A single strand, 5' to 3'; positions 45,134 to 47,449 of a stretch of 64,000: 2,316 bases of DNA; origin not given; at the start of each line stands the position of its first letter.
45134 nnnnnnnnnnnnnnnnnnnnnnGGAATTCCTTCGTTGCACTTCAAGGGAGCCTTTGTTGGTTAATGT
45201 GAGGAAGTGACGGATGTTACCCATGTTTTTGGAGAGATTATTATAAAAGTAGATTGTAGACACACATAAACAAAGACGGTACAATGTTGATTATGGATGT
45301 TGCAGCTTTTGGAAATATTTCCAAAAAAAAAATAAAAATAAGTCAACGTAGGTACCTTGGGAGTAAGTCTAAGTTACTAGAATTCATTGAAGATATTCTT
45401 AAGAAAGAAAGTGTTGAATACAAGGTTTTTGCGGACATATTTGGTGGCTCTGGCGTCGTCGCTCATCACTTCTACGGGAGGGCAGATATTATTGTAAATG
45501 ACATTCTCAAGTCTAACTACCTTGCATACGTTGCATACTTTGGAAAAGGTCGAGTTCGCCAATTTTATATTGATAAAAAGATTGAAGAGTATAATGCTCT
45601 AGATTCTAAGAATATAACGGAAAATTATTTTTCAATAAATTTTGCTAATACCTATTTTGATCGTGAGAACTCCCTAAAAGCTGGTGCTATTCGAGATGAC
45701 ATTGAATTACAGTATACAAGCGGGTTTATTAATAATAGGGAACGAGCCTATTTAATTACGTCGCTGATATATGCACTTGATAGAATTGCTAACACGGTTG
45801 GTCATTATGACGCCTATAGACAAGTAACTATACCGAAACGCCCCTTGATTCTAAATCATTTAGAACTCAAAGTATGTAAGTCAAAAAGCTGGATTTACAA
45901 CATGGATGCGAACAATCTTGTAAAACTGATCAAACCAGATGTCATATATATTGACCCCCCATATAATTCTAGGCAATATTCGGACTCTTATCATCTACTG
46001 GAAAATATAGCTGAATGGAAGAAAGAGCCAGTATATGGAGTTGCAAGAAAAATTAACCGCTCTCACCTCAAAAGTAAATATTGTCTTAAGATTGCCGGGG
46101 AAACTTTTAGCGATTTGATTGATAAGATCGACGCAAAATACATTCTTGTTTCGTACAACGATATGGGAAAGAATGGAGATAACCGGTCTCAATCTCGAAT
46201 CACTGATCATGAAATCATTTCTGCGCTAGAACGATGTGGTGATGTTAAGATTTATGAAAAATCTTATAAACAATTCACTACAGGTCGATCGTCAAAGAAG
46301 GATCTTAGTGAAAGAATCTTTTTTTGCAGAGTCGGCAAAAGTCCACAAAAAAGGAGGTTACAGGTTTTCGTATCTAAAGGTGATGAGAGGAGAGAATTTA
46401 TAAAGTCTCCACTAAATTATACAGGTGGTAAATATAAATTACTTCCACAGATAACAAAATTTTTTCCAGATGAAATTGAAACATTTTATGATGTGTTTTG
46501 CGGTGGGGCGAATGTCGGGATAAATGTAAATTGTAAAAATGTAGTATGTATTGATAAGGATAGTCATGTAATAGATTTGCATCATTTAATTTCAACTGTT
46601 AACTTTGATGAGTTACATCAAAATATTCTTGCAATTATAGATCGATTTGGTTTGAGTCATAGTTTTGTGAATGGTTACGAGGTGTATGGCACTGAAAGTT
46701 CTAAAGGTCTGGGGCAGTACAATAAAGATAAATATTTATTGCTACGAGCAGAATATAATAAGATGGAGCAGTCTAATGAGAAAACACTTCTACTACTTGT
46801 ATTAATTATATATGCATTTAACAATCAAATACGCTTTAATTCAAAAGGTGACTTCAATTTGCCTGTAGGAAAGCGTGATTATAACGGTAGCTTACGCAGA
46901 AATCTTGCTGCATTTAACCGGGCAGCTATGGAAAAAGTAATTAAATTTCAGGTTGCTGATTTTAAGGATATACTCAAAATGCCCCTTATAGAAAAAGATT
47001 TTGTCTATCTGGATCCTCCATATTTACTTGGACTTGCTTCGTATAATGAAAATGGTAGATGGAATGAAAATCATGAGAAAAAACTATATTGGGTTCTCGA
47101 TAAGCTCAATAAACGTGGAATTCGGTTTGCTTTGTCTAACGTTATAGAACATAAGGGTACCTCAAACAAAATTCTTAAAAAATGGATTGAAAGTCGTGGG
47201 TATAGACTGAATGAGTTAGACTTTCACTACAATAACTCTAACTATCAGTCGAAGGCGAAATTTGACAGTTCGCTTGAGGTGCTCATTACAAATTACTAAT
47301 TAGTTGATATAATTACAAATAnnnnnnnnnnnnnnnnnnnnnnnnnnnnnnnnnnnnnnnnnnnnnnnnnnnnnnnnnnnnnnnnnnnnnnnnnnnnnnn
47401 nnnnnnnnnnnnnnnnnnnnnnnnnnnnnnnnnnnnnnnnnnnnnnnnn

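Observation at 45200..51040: AT-rich horizontally acquired island beside mutS carrying a type IIS R-M system (tandem-Dam MTase fusion plus AlwI/PleI/N.BstNBI-family endonuclease)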

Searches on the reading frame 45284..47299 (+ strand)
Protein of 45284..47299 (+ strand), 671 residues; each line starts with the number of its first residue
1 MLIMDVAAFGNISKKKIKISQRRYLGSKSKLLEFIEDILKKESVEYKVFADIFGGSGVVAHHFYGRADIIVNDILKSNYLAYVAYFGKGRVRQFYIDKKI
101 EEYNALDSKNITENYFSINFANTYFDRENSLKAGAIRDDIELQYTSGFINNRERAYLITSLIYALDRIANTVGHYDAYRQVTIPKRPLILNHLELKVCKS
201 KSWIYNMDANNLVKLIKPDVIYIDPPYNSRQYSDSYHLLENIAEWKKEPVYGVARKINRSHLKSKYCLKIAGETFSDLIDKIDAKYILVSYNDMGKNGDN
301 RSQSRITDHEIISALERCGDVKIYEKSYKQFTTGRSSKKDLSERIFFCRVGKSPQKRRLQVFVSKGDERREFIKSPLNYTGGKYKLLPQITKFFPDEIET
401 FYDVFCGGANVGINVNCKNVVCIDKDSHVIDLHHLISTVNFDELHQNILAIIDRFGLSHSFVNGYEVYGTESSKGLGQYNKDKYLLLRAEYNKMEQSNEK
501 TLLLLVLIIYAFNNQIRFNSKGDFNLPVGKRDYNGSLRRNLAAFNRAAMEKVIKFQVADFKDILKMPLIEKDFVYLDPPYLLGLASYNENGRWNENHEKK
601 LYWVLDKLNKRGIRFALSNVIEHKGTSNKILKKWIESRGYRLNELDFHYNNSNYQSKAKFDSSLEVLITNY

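Call 3: search_protein_families(library=pfam, proteins=[window:45284-47299:+], max_evalue=0.01)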
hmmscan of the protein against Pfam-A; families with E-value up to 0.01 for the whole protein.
window:45284-47299:+ (671 aa): 3 families
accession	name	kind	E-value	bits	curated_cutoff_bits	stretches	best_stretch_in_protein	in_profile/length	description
PF02086.21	MethyltransfD12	-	1.7e-61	208.6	22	2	379-640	1-242/253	D12 class N6 adenine-specific DNA methyltransferase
PF03602.21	Cons_hypoth95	-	6.5e-09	36.1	24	0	212-241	104-138/182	Conserved hypothetical protein 95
PF01555.25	N6_N4_Mtase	-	0.0011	19.4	26.7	0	219-259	2-41/221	DNA methylase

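Call 4: search_protein_families(library=ncbifam, proteins=[window:45284-47299:+], max_evalue=0.01)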
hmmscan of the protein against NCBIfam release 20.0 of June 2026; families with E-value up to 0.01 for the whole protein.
window:45284-47299:+ (671 aa): 3 families
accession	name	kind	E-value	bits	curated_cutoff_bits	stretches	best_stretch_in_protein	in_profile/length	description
TIGR00571.1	dam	subfamily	2.1e-46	158.8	114.85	1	374-670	2-267/267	Dam family site-specific DNA-(adenine-N6)-methyltransferase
NF008152.0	PRK10904.1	equivalog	1.6e-16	60.5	441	1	377-618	8-226/271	adenine-specific DNA-methyltransferase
TIGR00095.1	TIGR00095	equivalog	1.4e-06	28.1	117.5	0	217-246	124-153/194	16S rRNA (guanine(966)-N(2))-methyltransferase RsmD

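Call 6: search_solved_structures(query=window:45284-47299:+, max_evalue=0.01, show_alignments=0)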
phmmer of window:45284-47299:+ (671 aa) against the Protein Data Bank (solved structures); distinct sequences matched with E-value up to 0.01: 9.
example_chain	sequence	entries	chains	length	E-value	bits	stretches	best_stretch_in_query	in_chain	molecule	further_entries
1yfj_A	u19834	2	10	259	1.3e-40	142.8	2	476-661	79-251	DNA adenine methylase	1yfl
1yf3_A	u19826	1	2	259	3.3e-40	141.4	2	476-661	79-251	DNA adenine methylase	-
1q0s_A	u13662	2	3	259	1.3e-39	139.4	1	377-661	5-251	DNA adenine methylase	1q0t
4rtj_A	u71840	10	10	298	2.3e-10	42.8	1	483-586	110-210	DNA adenine methylase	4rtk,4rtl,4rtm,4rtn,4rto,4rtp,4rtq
2ore_D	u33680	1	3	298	3.1e-10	42.4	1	483-586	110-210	DNA adenine methylase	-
2g1p_A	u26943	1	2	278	4e-10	42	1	483-586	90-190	DNA adenine methylase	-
4gbe_D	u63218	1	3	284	4.2e-10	41.9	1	483-586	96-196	DNA adenine methylase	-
4gol_D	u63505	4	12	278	5.4e-10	41.6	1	483-586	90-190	DNA adenine methylase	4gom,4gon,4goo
2dpm_A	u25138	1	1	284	1.5e-09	40.1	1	377-582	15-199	PROTEIN (ADENINE-SPECIFIC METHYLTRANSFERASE DPNII 1)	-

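Call 10: search_protein_families(library=padloc, proteins=[window:45284-47299:+], max_evalue=0.01)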
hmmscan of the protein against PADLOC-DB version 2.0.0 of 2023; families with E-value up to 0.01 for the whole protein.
window:45284-47299:+ (671 aa): 28 families (the best 25 are shown)
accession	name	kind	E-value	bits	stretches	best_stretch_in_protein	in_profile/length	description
PDLC03292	MTase_II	-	4.5e-174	578.5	1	13-671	72-715/722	Type II methyltransferase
PDLC03287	MTase_II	-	1.4e-127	425.2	1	23-671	2-641/646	Type II methyltransferase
PDLC03383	MTase_II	-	5.4e-109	362.4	1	369-671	14-313/318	Type II methyltransferase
PDLC03373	MTase_II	-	2.4e-101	337.6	1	15-350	2-337/339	Type II methyltransferase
PDLC03257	MTase_II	-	3.3e-54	182.4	1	22-339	13-327/343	Type II methyltransferase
PDLC03372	MTase_II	-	7.2e-49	164.9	1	99-350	12-257/259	Type II methyltransferase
PDLC03722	oMTase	-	4.8e-43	145.8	1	377-668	5-257/259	orphan methyltransferase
PDLC03298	MTase_II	-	6.5e-35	118.9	1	23-333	3-307/362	Type II methyltransferase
PDLC03294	MTase_II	-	7.5e-34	115.6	1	373-671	4-271/272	Type II methyltransferase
PDLC03729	oMTase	-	1.8e-26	91.2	2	478-619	85-227/275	orphan methyltransferase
PDLC03261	MTase_II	-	1.3e-25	87.8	2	15-294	304-591/643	Type II methyltransferase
PDLC03720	oMTase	-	1.1e-23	82.4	1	23-348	5-322/326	orphan methyltransferase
PDLC03735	oMTase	-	4e-23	80.2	1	369-671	3-282/284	orphan methyltransferase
PDLC03264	MTase_II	-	1e-19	69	1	375-669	13-281/306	Type II methyltransferase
PDLC03345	MTase_II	-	1.5e-19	67.8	1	124-295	148-346/581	Type II methyltransferase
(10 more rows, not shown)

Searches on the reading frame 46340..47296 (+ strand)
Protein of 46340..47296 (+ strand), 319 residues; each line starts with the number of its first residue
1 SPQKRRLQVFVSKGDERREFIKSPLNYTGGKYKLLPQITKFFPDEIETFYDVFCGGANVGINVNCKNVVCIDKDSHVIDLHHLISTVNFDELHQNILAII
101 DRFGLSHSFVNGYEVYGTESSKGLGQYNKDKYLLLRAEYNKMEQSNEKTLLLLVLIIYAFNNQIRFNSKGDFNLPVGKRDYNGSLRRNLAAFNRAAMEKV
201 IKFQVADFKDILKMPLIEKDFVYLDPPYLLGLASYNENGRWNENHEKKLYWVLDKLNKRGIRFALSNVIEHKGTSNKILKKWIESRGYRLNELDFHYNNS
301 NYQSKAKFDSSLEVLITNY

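Call 29: search_solved_structures(query=window:46340-47296:+, max_evalue=0.001, show_alignments=2)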
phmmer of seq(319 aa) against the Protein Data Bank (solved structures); distinct sequences matched with E-value up to 0.001: 9.
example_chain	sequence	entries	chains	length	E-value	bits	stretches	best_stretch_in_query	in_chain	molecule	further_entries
1yfj_A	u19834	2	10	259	6.2e-42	147.1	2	124-309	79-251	DNA adenine methylase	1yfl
1yf3_A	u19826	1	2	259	1.6e-41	145.7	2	124-309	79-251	DNA adenine methylase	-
1q0s_A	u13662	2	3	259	6.3e-41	143.8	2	124-309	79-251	DNA adenine methylase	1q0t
4rtj_A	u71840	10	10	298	1.7e-11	47.1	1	131-234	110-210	DNA adenine methylase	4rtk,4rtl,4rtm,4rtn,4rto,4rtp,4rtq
2ore_D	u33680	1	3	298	2.3e-11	46.7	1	131-234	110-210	DNA adenine methylase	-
2g1p_A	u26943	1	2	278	2.3e-11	46.6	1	131-234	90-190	DNA adenine methylase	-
4gbe_D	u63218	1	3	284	3e-11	46.3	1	131-234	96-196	DNA adenine methylase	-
4gol_D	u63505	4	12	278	3.2e-11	46.2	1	131-234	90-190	DNA adenine methylase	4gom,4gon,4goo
2dpm_A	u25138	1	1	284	1.3e-10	44.2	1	25-230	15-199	PROTEIN (ADENINE-SPECIFIC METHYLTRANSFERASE DPNII 1)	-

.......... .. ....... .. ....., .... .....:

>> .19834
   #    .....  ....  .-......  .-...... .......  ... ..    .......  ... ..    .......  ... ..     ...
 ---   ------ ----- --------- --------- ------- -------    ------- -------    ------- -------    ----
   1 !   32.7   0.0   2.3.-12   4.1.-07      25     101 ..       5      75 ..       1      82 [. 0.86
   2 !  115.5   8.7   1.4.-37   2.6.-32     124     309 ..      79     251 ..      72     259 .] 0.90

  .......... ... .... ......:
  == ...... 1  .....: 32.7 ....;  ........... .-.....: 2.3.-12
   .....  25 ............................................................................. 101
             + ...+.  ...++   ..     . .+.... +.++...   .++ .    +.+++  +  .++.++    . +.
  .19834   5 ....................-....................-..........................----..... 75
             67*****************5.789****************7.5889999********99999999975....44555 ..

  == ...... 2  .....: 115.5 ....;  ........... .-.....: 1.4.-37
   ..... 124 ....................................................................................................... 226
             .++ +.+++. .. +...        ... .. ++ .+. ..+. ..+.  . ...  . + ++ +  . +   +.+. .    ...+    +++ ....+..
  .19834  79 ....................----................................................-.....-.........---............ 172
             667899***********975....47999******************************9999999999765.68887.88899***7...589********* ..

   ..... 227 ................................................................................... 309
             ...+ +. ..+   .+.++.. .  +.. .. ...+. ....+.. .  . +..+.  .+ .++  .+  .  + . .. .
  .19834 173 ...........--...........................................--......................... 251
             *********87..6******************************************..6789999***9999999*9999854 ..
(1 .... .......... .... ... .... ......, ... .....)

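Call 73: search_protein_families(library=pfam, proteins=[window:46340-47296:+], max_evalue=0.01)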
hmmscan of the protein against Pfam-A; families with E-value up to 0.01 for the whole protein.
seq(319 aa): 2 families
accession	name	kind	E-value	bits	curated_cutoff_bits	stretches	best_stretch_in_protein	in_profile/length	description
PF02086.21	MethyltransfD12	-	4e-35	122.2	22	1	27-288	1-242/253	D12 class N6 adenine-specific DNA methyltransferase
PF03602.21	Cons_hypoth95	-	0.0007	19.7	24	0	184-233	79-128/182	Conserved hypothetical protein 95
